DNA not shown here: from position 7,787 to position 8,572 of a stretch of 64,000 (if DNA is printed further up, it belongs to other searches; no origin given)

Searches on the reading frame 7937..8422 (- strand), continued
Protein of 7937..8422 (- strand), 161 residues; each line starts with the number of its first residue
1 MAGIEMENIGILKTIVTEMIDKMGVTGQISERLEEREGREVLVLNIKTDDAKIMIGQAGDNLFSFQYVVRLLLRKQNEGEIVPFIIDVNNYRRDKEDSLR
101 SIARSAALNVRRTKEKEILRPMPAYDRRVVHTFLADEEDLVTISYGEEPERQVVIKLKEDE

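Call 64: search_protein_families(library=ncbifam, proteins=[L072:8125-9375:+, L072:9372-9929:+, L073:834-2084:+, L073:2497-2985:+, L073:4184-5440:+, L073:5437-6012:+, L065:3816-4961:+], max_evalue=1e-20)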
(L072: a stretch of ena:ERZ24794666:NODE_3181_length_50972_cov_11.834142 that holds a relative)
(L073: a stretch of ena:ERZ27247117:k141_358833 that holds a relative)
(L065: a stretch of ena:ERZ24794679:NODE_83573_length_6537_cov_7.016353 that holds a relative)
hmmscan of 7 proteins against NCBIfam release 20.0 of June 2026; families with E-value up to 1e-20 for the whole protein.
L072:8125-9375:+ (416 aa): 18 families
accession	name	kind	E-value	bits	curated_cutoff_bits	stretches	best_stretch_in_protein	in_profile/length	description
NF001614.1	PRK00402.1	subfamily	5.5e-126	420.6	385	1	4-414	2-415/415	aconitase/3-isopropylmalate dehydratase large subunit family protein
TIGR02086.1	IPMI_arch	subfamily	1e-120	403.2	410.15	1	4-414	2-410/411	3-isopropylmalate dehydratase/homoaconitate hydratase family large subunit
TIGR01343.1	hacA_fam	subfamily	1e-114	383.4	385.7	1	4-413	1-411/412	homoaconitate hydratase family protein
TIGR02083.1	LEU2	equivalog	5.9e-94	315.4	610.65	1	4-414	2-417/419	3-isopropylmalate dehydratase large subunit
NF040615.1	HacA_Meth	equivalog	3e-90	302.9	550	1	4-412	2-417/419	homoaconitase large subunit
NF005558.0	PRK07229.1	equivalog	3.6e-77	260.4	612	1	1-414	1-413/647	aconitate hydratase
NF009116.0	PRK12466.1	subfamily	5.2e-74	249.5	531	2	3-285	5-305/472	3-isopropylmalate dehydratase large subunit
NF004016.0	PRK05478.1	subfamily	1.3e-65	221.7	510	2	88-283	92-301/468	3-isopropylmalate dehydratase large subunit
TIGR01342.1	acon_putative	hypoth_equivalog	8.3e-64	215.9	719.15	1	4-413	1-409/655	putative aconitate hydratase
TIGR00170.1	leuC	equivalog_domain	1.9e-56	191.6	560.25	2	2-240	2-246/466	3-isopropylmalate dehydratase large subunit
TIGR00139.1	h_aconitase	equivalog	7.7e-49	166.7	529.9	1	84-248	85-250/709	homoaconitase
NF006690.0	PRK09238.1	equivalog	8.8e-31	106.6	782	1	249-413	650-814/852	bifunctional aconitate hydratase 2/2-methylisocitrate dehydratase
TIGR01340.1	aconitase_mito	equivalog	2.3e-30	105.6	825.35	1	85-411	119-473/745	aconitate hydratase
NF006757.0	PRK09277.1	subfamily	1.9e-25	88.7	686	1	115-243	204-332/888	aconitate hydratase AcnA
NF009520.0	PRK12881.1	subfamily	3.8e-25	87.8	905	1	109-247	199-336/893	aconitate hydratase AcnA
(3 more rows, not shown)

L072:9372-9929:+ (185 aa): 4 families
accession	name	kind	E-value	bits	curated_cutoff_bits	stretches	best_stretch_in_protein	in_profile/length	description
TIGR02087.1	LEUD_arch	subfamily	8.7e-34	116.5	108.95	1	26-183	8-155/157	LeuD/DmdB family oxidoreductase small subunit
NF040625.1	HacB2_Meth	equivalog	4e-27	94.7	230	1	10-179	4-153/161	homoaconitase small subunit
TIGR02084.1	leud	equivalog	2e-26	92.6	245.85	1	26-181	8-153/156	3-isopropylmalate dehydratase small subunit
NF040604.2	HacB_Meth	equivalog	1.8e-25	89.7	230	1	24-183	10-158/159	homoaconitase small subunit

L073:834-2084:+ (416 aa): 19 families
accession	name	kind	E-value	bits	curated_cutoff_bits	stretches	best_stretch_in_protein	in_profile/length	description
NF001614.1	PRK00402.1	subfamily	2e-171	570.2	385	1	3-414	1-415/415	aconitase/3-isopropylmalate dehydratase large subunit family protein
TIGR01343.1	hacA_fam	subfamily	3.6e-166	552.8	385.7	1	4-414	1-412/412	homoaconitate hydratase family protein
TIGR02086.1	IPMI_arch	subfamily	4.7e-163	542.7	410.15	1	3-415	1-411/411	3-isopropylmalate dehydratase/homoaconitate hydratase family large subunit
NF040615.1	HacA_Meth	equivalog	6.5e-147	489.6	550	1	4-412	2-417/419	homoaconitase large subunit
TIGR02083.1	LEU2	equivalog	6.3e-140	466.8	610.65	1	4-415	2-418/419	3-isopropylmalate dehydratase large subunit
NF005558.0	PRK07229.1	equivalog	1.1e-103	348.1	612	1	1-415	1-414/647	aconitate hydratase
NF009116.0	PRK12466.1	subfamily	6.8e-101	338.2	531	2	2-284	4-306/472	3-isopropylmalate dehydratase large subunit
NF004016.0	PRK05478.1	subfamily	2.8e-92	309.7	510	2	3-283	4-303/468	3-isopropylmalate dehydratase large subunit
TIGR00139.1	h_aconitase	equivalog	1.5e-91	307.9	529.9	2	15-238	19-243/709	homoaconitase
TIGR01342.1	acon_putative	hypoth_equivalog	1.6e-89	300.9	719.15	1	4-415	1-411/655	putative aconitate hydratase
TIGR00170.1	leuC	equivalog_domain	3.5e-77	260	560.25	2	50-288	49-307/466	3-isopropylmalate dehydratase large subunit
TIGR01340.1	aconitase_mito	equivalog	1.3e-49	169.3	825.35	1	8-409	37-471/745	aconitate hydratase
NF008503.0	PRK11413.1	equivalog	2.4e-36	125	641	0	23-284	53-314/753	hydratase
NF006690.0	PRK09238.1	equivalog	1.5e-35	122.5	782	1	248-413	651-814/852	bifunctional aconitate hydratase 2/2-methylisocitrate dehydratase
NF006757.0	PRK09277.1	subfamily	1.2e-28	99.4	686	1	80-241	171-332/888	aconitate hydratase AcnA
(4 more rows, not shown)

L073:2497-2985:+ (162 aa): 6 families
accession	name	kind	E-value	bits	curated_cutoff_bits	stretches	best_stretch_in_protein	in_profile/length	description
TIGR02087.1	LEUD_arch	subfamily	1.2e-57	194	108.95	1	4-158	1-156/157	LeuD/DmdB family oxidoreductase small subunit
TIGR02084.1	leud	equivalog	6.7e-52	175.3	245.85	1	4-158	1-156/156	3-isopropylmalate dehydratase small subunit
NF040604.2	HacB_Meth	equivalog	1.4e-47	161.5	230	1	1-158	2-159/159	homoaconitase small subunit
NF040625.1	HacB2_Meth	equivalog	1.7e-47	160.9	230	1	2-154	4-154/161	homoaconitase small subunit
NF010629.0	PRK14023.1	equivalog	4.7e-43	146.9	229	1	5-159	3-157/166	homoaconitate hydratase small subunit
TIGR00139.1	h_aconitase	equivalog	9.5e-29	100.3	529.9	1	6-112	535-642/709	homoaconitase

L073:4184-5440:+ (418 aa): 18 families
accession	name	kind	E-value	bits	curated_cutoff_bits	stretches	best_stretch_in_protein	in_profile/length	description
NF001614.1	PRK00402.1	subfamily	3.1e-128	428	385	1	4-415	2-415/415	aconitase/3-isopropylmalate dehydratase large subunit family protein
TIGR02086.1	IPMI_arch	subfamily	3.9e-122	407.9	410.15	1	4-415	2-410/411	3-isopropylmalate dehydratase/homoaconitate hydratase family large subunit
TIGR01343.1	hacA_fam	subfamily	2.8e-118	395.1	385.7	1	4-414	1-411/412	homoaconitate hydratase family protein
TIGR02083.1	LEU2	equivalog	2.1e-95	320.2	610.65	1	4-415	2-417/419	3-isopropylmalate dehydratase large subunit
NF040615.1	HacA_Meth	equivalog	1.5e-92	310.5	550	1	4-413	2-417/419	homoaconitase large subunit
NF005558.0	PRK07229.1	equivalog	3.1e-79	267.2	612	1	1-415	1-413/647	aconitate hydratase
NF009116.0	PRK12466.1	subfamily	1.6e-77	261.1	531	2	2-286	4-305/472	3-isopropylmalate dehydratase large subunit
TIGR01342.1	acon_putative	hypoth_equivalog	5.8e-72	242.8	719.15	1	4-414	1-409/655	putative aconitate hydratase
NF004016.0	PRK05478.1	subfamily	4.4e-68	229.9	510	2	3-286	4-303/468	3-isopropylmalate dehydratase large subunit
TIGR00170.1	leuC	equivalog_domain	3.8e-59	200.5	560.25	2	3-286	3-302/466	3-isopropylmalate dehydratase large subunit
TIGR00139.1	h_aconitase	equivalog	1.2e-52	179.3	529.9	2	84-233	85-236/709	homoaconitase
NF006690.0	PRK09238.1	equivalog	8.5e-35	119.9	782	1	251-413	651-813/852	bifunctional aconitate hydratase 2/2-methylisocitrate dehydratase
TIGR01340.1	aconitase_mito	equivalog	2e-29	102.5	825.35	1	87-412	121-473/745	aconitate hydratase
NF006757.0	PRK09277.1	subfamily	2.2e-26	91.8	686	1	104-287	192-388/888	aconitate hydratase AcnA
TIGR01341.1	aconitase_1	equivalog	1.7e-25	88.9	945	1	116-289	189-374/876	aconitate hydratase AcnA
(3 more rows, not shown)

L073:5437-6012:+ (191 aa): 4 families
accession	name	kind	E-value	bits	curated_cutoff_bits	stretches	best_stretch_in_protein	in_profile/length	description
TIGR02087.1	LEUD_arch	subfamily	9e-32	110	108.95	1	24-178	8-153/157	LeuD/DmdB family oxidoreductase small subunit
NF040625.1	HacB2_Meth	equivalog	1.1e-26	93.2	230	1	7-176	3-153/161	homoaconitase small subunit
TIGR02084.1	leud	equivalog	3.4e-24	85.3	245.85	1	24-178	8-153/156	3-isopropylmalate dehydratase small subunit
NF040604.2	HacB_Meth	equivalog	6.6e-24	84.6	230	1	21-178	9-156/159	homoaconitase small subunit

L065:3816-4961:+ (381 aa): 16 families
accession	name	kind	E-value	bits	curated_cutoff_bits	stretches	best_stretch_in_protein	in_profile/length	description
NF040626.1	AksF2_Meth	equivalog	1.1e-86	291.1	540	1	4-380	2-329/333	homoisocitrate dehydrogenase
TIGR02088.1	LEU3_arch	subfamily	8.9e-83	278.2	409.8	2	169-377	125-323/324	isopropylmalate/isohomocitrate dehydrogenases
NF006529.0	PRK08997.1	equivalog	2.9e-75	253.3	510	1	176-381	137-335/335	isocitrate dehydrogenase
NF002898.0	PRK03437.1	equivalog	1e-68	232.2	393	1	174-378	147-342/347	3-isopropylmalate dehydrogenase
NF040619.1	AksF_Meth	equivalog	8.2e-68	229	500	1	174-376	146-342/343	homoisocitrate dehydrogenase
NF006673.0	PRK09222.1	equivalog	8.4e-64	216.3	509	1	175-374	137-334/482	NADP-dependent isocitrate dehydrogenase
TIGR00175.1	mito_nad_idh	equivalog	4.6e-62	210.1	432.4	1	178-381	137-334/334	isocitrate dehydrogenase (NAD(+))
TIGR02089.1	TTC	equivalog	2.9e-59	200.7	470.4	1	175-380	152-351/352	tartrate dehydrogenase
TIGR00169.1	leuB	equivalog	2.1e-54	184.9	353.2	1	174-378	150-346/349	3-isopropylmalate dehydrogenase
NF006048.0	PRK08194.1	equivalog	6.3e-53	180.1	501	1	174-381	148-349/352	tartrate dehydrogenase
NF040855.1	iso_homocit_dh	equivalog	8.7e-53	179.7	680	1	170-377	121-315/345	isocitrate--homoisocitrate dehydrogenase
TIGR00183.1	prok_nadp_idh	equivalog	3.2e-51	174.5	567.3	2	246-340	283-377/417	isocitrate dehydrogenase (NADP(+))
TIGR02924.1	ICDH_alpha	equivalog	4.4e-50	171.1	561.35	1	178-365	136-315/473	isocitrate dehydrogenase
NF005425.0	PRK07006.1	equivalog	2.5e-48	164.9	490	2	246-340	283-377/416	NADP-dependent isocitrate dehydrogenase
NF005036.0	PRK06451.1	equivalog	5.6e-40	137.3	484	1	245-337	275-367/412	NADP-dependent isocitrate dehydrogenase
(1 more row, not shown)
